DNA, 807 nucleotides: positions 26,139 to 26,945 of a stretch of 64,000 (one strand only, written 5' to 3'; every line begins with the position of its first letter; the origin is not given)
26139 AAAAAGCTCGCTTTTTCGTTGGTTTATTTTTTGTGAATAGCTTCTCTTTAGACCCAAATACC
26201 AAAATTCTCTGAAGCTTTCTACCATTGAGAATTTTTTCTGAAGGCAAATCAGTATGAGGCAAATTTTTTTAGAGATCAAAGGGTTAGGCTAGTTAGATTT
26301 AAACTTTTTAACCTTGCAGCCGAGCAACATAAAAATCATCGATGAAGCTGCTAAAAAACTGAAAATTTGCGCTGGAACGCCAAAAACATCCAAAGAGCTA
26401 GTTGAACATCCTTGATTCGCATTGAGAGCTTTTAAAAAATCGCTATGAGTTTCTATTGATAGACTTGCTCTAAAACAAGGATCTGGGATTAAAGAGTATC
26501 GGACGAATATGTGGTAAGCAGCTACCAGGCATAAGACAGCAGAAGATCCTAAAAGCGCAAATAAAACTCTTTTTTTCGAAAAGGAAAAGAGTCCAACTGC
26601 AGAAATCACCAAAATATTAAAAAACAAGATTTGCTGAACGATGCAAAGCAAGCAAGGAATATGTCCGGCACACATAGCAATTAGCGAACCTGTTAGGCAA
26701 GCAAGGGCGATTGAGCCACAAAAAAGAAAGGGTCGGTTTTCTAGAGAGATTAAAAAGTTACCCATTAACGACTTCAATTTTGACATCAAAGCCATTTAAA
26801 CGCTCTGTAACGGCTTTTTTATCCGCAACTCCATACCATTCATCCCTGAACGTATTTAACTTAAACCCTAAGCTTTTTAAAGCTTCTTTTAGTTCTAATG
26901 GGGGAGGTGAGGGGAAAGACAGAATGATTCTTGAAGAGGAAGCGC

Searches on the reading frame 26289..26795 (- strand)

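Call 20: search_protein_families(library=pfam, proteins=[window:26289-26795:-], max_evalue=0.001)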
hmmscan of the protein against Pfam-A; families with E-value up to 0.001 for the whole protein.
window:26289-26795:- (168 aa): 1 family
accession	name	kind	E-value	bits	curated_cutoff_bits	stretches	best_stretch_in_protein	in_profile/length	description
PF02600.21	DsbB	-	4.1e-09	37.4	22.1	1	23-157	5-145/148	Disulfide bond formation protein DsbB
